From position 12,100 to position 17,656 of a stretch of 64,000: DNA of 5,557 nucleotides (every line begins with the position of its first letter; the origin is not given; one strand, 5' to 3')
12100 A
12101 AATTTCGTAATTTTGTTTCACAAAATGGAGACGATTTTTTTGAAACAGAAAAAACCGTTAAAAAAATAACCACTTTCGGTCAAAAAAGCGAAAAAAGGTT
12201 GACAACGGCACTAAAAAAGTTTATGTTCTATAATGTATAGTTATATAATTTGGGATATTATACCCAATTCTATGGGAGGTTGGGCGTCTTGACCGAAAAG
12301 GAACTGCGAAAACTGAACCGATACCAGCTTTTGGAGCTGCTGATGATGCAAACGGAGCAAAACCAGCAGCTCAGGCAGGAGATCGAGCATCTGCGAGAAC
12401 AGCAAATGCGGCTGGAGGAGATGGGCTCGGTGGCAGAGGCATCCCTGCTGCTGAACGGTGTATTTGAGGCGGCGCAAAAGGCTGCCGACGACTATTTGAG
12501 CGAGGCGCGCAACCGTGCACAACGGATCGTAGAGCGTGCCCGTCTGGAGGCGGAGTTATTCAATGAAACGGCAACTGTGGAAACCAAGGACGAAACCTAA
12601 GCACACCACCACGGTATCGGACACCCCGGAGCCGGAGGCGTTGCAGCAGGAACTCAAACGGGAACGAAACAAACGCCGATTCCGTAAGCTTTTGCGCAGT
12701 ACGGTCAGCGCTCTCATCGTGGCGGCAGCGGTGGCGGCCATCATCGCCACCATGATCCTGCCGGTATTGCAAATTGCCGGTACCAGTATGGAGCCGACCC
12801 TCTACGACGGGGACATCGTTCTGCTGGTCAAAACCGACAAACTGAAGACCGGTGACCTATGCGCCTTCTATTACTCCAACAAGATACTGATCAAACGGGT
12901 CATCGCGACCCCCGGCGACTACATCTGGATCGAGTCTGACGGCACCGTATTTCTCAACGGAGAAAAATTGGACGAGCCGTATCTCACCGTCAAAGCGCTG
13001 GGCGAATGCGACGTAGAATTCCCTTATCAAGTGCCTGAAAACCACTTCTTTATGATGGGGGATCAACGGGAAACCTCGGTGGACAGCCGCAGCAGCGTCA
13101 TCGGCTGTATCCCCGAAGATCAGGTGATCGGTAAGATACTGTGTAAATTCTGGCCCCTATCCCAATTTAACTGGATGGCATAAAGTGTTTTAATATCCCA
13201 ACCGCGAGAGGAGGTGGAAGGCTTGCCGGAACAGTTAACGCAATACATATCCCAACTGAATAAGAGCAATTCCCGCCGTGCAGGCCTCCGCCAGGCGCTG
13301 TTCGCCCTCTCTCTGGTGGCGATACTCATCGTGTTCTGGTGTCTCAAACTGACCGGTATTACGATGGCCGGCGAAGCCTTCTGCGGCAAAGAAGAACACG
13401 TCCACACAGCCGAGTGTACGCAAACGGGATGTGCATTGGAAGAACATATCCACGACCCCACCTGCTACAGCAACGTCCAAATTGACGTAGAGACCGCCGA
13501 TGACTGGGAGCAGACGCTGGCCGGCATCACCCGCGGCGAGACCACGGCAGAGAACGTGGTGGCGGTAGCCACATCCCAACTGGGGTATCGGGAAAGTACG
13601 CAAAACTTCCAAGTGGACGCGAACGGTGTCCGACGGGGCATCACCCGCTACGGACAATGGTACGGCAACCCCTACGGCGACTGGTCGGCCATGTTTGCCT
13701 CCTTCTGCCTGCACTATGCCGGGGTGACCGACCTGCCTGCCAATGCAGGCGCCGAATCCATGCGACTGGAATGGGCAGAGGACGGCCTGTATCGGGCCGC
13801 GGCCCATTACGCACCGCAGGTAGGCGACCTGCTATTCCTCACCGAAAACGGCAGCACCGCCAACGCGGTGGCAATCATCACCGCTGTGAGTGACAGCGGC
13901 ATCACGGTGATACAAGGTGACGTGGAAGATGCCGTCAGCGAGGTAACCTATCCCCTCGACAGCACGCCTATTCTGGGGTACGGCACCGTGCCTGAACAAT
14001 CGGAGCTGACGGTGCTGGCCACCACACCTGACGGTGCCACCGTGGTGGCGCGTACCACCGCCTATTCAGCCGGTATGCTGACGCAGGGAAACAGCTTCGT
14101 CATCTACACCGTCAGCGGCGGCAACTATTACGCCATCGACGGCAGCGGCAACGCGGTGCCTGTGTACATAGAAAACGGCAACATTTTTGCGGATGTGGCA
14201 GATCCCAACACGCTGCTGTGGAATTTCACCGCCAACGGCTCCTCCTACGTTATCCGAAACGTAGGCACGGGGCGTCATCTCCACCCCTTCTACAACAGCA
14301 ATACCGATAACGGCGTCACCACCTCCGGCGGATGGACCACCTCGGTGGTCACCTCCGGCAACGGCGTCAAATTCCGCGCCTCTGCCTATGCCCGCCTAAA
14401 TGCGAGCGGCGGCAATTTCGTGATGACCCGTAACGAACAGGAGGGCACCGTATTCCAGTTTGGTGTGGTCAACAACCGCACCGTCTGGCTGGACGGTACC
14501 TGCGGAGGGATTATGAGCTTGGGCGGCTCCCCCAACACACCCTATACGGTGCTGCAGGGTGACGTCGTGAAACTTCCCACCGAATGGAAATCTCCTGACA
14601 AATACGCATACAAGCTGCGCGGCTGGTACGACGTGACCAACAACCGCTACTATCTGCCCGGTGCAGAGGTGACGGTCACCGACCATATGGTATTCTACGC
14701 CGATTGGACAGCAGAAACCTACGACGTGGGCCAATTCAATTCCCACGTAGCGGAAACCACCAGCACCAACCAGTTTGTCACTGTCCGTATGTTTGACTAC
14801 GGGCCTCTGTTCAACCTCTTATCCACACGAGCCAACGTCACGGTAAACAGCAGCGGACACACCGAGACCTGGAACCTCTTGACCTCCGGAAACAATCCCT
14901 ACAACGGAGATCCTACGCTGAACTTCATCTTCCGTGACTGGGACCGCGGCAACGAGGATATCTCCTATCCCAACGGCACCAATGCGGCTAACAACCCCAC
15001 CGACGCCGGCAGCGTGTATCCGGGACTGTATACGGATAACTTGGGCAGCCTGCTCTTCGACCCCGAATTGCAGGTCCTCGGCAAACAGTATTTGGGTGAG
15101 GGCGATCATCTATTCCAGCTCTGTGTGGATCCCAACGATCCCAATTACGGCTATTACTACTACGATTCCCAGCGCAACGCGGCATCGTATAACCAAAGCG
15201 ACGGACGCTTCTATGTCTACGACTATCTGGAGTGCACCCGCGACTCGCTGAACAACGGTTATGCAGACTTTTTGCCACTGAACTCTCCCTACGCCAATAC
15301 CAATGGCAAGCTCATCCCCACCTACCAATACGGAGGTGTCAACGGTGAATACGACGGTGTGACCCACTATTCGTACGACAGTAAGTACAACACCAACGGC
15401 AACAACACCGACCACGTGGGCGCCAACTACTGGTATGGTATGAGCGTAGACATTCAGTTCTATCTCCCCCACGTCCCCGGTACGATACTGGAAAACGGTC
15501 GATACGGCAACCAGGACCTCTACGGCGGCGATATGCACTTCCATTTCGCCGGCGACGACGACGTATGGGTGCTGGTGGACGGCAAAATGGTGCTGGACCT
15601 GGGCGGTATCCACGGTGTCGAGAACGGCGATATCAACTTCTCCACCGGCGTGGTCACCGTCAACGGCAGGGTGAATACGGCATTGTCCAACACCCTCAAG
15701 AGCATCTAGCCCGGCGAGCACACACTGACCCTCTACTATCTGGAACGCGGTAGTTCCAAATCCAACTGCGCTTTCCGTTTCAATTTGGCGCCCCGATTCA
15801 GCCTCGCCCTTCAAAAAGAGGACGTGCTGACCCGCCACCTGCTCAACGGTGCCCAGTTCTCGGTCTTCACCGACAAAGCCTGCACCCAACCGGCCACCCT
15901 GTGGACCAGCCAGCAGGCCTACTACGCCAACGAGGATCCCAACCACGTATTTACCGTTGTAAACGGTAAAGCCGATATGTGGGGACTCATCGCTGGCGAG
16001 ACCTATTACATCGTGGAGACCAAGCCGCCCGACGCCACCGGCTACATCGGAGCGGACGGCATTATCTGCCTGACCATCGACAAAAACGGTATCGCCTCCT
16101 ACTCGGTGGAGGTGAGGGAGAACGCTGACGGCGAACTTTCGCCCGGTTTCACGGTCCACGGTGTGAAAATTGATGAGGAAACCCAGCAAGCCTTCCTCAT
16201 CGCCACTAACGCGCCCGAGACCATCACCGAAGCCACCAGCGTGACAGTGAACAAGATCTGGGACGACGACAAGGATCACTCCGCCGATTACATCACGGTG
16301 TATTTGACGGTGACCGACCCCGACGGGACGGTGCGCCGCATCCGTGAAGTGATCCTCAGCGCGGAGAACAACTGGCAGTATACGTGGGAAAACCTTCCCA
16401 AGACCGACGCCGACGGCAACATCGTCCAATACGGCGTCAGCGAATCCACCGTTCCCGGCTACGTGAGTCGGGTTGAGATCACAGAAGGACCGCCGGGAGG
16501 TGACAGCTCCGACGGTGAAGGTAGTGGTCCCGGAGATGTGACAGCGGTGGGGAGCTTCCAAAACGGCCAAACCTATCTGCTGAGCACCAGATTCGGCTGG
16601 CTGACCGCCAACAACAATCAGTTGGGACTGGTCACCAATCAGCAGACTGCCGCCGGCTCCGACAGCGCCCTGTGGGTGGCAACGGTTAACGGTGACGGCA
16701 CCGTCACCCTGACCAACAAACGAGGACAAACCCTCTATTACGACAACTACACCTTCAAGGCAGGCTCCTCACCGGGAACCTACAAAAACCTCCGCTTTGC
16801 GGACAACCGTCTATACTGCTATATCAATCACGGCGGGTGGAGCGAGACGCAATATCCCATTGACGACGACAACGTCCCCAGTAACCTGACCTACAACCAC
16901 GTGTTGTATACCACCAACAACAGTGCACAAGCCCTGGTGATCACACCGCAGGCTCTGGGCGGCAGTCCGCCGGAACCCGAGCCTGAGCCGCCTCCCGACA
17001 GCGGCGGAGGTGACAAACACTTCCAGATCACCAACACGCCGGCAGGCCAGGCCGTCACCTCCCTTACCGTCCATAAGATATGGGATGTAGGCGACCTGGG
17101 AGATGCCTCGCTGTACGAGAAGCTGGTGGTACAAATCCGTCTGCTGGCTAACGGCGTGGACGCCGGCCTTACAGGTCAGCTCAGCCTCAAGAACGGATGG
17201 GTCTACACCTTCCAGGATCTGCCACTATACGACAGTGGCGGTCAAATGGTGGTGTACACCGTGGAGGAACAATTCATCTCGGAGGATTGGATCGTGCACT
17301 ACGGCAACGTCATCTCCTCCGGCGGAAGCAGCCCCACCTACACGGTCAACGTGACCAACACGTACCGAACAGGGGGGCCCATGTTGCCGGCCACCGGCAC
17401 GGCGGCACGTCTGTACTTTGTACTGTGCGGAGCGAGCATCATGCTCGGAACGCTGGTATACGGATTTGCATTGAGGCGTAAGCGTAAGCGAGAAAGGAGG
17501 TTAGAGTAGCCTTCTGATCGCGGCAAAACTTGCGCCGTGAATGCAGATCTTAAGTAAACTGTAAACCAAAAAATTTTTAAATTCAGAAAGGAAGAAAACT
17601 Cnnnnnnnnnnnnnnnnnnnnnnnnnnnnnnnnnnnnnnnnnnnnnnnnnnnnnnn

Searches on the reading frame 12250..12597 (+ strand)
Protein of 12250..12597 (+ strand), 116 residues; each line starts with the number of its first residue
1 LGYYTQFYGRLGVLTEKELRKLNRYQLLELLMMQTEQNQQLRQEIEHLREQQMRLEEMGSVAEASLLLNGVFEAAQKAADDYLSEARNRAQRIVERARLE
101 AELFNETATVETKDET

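Call 68: search_protein_families(library=pfam, proteins=[window:12250-12597:+], max_evalue=1)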
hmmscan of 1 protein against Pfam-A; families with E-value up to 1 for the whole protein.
window:12250-12597:+ (116 aa): 9 families
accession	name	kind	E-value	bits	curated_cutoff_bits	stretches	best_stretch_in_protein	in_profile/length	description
PF05103.18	DivIVA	-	0.0017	18.8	28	1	36-106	39-114/131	DivIVA protein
PF12072.13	RNase_Y_N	-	0.002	18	32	1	74-115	20-61/201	RNase Y N-terminal region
PF25068.1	ARM_TT21_4th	-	0.016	15.9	30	1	24-102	35-115/153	Tetratricopeptide repeat protein 21 forth ARM domain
PF14294.11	DUF4372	-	0.039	14.6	25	1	16-59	28-72/74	Domain of unknown function (DUF4372)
PF08838.16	DUF1811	-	0.077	13.7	27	1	38-68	8-38/100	Protein of unknown function (DUF1811)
PF13767.11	DUF4168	-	0.08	14.4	25.8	1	37-108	18-82/95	Domain of unknown function (DUF4168)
PF09744.14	RH1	-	0.59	10.5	24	0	27-57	35-65/65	RILP homology 1 domain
PF16999.10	V-ATPase_G_2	-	0.61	11.2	28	1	61-115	10-64/104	Vacuolar (H+)-ATPase G subunit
PF00430.23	ATP-synt_B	-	0.66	10.5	28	1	72-114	49-91/132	ATP synthase B/B' CF(0)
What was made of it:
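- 12250..12600 (+): Small coiled-coil ORF (116 aa) that precedes the signal peptidase. No family assignment. No Pfam family passes threshold (call 68).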

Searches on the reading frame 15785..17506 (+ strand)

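Call 3: search_protein_families(library=pfam, proteins=[window:15785-17506:+], max_evalue=1)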
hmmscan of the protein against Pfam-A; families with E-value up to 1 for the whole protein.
window:15785-17506:+ (574 aa): 5 families
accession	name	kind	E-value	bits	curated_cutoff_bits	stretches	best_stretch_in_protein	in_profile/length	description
PF05738.19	Cna_B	-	3e-29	101.7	22.3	2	153-230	1-77/87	Cna protein B-type domain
PF17802.7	SpaA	-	3.4e-07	30.8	23.1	1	6-106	2-85/91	Prealbumin-like fold domain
PF00746.26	Gram_pos_anchor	-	0.00017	21.9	20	1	534-568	9-41/43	LPXTG cell wall anchor motif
PF19407.5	DUF5979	-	0.012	16.6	25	0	455-527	29-103/104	Domain of unknown function (DUF5979)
PF14200.12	RicinB_lectin_2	-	0.16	13.1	25.6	1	276-322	31-76/89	Ricin-type beta-trefoil lectin domain-like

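Call 4: search_protein_families(library=ncbifam, proteins=[window:15785-17506:+], max_evalue=1)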
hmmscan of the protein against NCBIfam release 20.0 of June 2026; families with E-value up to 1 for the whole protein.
window:15785-17506:+ (574 aa): 2 families
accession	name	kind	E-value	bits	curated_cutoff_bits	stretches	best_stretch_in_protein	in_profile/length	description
NF033902.0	iso_D2_wall_anc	subfamily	1.2e-07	30.9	95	2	11-103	386-484/540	SpaH/EbpB family LPXTG-anchored major pilin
TIGR01167.1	LPXTG_anchor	domain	0.06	14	15.9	1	534-567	2-33/34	LPXTG cell wall anchor domain-containing protein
